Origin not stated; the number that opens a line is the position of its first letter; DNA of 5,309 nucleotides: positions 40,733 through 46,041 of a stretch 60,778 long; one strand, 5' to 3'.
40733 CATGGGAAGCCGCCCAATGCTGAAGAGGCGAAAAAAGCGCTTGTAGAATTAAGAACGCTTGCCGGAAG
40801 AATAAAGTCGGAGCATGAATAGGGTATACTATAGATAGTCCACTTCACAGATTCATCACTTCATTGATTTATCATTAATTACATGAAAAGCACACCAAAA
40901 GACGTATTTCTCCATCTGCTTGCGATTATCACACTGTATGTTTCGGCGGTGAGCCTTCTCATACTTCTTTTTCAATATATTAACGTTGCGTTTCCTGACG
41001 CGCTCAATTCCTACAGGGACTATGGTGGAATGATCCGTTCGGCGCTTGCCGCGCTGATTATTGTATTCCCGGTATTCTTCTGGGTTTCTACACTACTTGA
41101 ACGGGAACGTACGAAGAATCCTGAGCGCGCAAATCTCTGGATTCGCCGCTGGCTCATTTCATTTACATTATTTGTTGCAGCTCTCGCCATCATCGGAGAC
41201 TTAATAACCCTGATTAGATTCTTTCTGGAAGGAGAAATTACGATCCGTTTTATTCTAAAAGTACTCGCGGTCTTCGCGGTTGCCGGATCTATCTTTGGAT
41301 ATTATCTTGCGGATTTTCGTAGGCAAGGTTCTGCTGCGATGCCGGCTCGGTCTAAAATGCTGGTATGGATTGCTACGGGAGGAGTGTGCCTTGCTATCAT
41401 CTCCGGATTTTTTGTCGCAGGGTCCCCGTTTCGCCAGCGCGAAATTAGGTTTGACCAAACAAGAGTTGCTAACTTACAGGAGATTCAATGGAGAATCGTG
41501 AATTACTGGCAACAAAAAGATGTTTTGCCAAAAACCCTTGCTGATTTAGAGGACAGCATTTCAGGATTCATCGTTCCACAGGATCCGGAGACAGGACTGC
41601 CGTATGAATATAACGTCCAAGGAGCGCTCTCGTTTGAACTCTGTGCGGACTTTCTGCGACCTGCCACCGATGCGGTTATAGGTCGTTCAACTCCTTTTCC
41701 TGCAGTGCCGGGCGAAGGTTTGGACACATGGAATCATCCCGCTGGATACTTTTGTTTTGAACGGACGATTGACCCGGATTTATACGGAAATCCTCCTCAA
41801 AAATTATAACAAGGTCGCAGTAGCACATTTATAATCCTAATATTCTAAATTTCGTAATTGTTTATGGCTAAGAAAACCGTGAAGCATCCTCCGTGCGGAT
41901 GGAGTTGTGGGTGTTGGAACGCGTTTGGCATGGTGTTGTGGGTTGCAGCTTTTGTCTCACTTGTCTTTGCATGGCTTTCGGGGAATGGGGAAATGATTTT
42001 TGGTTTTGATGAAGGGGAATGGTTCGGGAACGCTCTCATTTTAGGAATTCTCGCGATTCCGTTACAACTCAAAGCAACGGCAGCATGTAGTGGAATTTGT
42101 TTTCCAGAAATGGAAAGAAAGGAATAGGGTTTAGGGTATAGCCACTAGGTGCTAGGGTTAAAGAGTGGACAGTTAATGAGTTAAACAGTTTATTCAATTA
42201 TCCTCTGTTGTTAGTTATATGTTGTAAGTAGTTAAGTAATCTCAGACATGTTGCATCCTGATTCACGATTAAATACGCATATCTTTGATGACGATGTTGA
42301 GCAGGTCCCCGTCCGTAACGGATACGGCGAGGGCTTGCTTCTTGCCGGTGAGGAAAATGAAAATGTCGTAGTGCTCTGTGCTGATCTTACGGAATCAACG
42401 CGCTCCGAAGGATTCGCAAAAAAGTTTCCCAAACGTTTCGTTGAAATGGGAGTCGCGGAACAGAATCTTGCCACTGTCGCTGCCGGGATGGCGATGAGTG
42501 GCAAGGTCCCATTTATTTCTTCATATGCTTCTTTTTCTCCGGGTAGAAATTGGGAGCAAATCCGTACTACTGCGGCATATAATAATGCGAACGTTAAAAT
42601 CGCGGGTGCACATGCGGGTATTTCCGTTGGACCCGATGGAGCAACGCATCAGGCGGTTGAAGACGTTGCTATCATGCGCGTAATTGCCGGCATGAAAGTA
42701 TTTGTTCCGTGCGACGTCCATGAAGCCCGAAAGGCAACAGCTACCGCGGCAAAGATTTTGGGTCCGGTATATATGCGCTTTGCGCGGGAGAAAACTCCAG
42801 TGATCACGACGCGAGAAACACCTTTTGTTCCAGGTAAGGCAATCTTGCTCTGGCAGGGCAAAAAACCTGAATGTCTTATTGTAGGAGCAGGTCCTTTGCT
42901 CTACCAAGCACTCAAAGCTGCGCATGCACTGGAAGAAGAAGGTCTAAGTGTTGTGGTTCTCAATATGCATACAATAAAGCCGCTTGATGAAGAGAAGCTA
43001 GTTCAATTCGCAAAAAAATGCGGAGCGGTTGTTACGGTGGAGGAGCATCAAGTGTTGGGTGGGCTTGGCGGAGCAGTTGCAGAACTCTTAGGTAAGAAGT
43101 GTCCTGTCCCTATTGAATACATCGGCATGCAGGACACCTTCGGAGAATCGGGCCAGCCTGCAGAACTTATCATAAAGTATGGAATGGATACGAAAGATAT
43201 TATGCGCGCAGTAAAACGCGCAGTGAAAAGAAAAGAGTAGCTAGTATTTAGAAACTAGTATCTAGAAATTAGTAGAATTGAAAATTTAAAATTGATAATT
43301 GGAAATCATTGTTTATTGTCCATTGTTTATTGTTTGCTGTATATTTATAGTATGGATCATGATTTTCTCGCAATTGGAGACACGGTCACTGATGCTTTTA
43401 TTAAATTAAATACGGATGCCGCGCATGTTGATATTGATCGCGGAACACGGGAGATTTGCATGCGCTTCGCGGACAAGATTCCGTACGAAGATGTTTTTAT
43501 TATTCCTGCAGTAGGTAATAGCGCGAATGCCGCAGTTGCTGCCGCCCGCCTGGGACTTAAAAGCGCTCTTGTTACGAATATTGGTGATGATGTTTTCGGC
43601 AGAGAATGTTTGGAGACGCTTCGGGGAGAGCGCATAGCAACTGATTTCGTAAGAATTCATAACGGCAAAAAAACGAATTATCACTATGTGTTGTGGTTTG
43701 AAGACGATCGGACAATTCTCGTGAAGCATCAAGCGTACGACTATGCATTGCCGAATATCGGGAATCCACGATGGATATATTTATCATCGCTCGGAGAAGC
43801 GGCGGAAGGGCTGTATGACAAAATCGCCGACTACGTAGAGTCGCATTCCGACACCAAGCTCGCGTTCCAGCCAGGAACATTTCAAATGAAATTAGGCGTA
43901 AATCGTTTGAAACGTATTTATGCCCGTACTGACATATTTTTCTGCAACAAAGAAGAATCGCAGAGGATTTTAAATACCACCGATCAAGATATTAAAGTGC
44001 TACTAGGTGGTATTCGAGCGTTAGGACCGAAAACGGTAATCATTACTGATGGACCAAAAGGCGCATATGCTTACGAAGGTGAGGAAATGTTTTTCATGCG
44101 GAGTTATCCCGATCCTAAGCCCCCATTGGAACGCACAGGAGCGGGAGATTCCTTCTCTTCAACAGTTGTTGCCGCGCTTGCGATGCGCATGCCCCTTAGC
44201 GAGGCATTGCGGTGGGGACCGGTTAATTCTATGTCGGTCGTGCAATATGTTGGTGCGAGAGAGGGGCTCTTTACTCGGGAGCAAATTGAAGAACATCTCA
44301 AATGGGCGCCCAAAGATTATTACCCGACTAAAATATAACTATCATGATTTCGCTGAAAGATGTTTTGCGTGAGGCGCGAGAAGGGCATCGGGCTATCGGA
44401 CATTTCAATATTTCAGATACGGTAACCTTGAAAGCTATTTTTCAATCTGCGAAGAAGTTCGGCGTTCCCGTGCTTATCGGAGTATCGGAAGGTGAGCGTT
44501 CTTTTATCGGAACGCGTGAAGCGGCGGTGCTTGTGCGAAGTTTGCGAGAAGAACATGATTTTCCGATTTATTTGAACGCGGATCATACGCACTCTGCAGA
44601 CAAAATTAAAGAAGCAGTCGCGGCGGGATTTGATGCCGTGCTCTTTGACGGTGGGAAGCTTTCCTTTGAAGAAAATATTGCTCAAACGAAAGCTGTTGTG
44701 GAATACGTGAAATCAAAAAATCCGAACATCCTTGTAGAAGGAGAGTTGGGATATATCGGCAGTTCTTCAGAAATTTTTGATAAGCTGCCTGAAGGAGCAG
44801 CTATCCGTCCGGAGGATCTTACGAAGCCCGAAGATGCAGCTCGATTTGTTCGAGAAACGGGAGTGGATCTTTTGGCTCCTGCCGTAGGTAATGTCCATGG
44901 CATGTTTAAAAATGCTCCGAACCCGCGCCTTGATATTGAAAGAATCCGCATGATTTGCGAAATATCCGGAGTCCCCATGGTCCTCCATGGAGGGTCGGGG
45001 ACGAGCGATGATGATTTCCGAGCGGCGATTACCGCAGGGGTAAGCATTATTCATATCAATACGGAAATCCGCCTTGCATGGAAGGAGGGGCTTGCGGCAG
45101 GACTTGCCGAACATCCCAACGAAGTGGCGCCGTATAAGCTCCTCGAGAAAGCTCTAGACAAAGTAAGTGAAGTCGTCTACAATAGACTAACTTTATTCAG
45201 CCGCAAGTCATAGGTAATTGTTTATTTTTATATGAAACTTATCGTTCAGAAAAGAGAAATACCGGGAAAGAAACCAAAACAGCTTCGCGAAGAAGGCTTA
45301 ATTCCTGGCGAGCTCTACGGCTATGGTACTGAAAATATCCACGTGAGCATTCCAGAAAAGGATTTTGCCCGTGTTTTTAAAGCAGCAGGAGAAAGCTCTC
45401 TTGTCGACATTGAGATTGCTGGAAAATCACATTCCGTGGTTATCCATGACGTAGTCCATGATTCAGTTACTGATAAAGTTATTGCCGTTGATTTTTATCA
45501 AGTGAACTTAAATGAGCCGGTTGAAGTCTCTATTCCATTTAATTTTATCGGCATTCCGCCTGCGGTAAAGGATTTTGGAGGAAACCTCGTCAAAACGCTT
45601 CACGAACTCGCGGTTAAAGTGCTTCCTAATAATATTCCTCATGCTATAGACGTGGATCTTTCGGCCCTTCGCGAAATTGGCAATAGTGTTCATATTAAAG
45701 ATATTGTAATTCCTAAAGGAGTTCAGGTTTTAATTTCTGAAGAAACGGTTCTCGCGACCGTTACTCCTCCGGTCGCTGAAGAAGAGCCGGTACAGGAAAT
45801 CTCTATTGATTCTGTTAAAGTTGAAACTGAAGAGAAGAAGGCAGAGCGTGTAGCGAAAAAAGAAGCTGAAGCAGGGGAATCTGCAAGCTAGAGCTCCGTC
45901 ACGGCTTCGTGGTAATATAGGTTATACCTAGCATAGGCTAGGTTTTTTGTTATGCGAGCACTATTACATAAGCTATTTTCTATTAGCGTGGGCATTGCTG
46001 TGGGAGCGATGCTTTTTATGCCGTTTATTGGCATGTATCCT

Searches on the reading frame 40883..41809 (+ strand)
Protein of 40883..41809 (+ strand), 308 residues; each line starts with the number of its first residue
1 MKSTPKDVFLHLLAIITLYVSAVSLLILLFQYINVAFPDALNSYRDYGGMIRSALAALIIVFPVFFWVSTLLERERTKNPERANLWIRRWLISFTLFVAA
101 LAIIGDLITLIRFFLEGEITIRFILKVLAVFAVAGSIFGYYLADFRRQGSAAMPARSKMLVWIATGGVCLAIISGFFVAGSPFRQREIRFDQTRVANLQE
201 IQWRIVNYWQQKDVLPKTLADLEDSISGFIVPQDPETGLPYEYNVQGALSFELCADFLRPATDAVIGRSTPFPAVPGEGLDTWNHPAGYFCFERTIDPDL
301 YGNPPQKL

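Call 75: search_protein_families(library=pfam, proteins=[window:40883-41809:+], max_evalue=0.00001)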
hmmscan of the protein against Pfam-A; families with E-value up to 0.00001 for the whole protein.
window:40883-41809:+ (308 aa): 1 family
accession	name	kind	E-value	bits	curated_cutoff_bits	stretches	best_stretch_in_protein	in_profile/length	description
PF18920.5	DUF5671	-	2.4e-21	76.5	28.4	1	7-140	1-131/132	Domain of unknown function (DUF5671)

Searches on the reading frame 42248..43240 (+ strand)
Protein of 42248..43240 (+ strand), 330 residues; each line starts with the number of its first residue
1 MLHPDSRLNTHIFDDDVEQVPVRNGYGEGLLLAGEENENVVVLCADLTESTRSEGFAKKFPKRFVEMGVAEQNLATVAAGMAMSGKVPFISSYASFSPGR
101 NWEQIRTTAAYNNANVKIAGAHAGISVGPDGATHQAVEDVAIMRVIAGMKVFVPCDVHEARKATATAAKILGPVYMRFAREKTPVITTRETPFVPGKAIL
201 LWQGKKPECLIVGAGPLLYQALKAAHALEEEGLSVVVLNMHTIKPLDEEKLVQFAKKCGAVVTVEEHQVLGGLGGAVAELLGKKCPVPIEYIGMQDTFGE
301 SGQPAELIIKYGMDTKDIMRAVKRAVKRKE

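Call 75: search_protein_families(library=pfam, proteins=[window:42248-43240:+], max_evalue=0.00001)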
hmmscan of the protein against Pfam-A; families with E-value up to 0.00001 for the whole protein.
window:42248-43240:+ (330 aa): 2 families
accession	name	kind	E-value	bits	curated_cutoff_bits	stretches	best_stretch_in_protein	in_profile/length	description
PF02779.29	Transket_pyr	-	7.9e-41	140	27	1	19-183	2-172/174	Transketolase, pyrimidine binding domain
PF02780.25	Transketolase_C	-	4.9e-27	94.7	25.9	1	205-318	8-124/124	Transketolase, C-terminal domain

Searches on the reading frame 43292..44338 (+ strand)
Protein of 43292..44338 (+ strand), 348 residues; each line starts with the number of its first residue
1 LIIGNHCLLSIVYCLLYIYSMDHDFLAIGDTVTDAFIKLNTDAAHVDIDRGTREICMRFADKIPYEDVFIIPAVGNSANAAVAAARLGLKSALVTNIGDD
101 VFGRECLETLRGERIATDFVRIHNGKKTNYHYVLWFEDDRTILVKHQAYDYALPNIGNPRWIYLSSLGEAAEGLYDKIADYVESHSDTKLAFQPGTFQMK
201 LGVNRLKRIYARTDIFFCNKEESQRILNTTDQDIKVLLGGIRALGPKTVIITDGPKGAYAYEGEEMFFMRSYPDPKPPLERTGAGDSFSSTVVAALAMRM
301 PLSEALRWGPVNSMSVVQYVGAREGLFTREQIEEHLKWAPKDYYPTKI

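Call 75: search_protein_families(library=pfam, proteins=[window:43292-44338:+], max_evalue=0.00001)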
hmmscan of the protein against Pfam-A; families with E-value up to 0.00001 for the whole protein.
window:43292-44338:+ (348 aa): 1 family
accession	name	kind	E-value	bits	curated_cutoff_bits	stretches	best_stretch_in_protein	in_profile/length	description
PF00294.29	PfkB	-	2.1e-35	123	25.8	1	75-325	37-298/302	pfkB family carbohydrate kinase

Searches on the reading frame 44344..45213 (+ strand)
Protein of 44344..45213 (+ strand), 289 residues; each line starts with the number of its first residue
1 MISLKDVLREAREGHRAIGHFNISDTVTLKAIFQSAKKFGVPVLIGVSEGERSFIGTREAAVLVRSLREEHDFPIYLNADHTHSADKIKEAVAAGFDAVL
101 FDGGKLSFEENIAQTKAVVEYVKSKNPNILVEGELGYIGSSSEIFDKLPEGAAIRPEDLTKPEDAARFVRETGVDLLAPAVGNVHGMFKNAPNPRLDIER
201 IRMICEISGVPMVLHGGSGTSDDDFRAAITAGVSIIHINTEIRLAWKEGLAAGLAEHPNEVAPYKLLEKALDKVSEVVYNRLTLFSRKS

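Call 75: search_protein_families(library=pfam, proteins=[window:44344-45213:+], max_evalue=0.00001)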
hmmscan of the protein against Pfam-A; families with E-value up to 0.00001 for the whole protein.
window:44344-45213:+ (289 aa): 1 family
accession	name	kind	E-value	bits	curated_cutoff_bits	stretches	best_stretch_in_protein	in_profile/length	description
PF01116.26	F_bP_aldolase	-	3.4e-74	250.3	25.5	1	3-286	2-273/277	Fructose-bisphosphate aldolase class-II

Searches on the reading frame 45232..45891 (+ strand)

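Call 75: search_protein_families(library=pfam, proteins=[window:45232-45891:+], max_evalue=0.00001)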
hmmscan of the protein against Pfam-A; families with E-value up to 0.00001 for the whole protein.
window:45232-45891:+ (219 aa): 2 families
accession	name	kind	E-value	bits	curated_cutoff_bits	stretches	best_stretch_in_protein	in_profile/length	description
PF14693.11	Ribosomal_TL5_C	-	3e-21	76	27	1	97-180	2-83/84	Ribosomal protein TL5, C-terminal domain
PF01386.24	Ribosomal_L25p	-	1.3e-19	70.9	23.6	1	5-88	3-82/82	Ribosomal L25p family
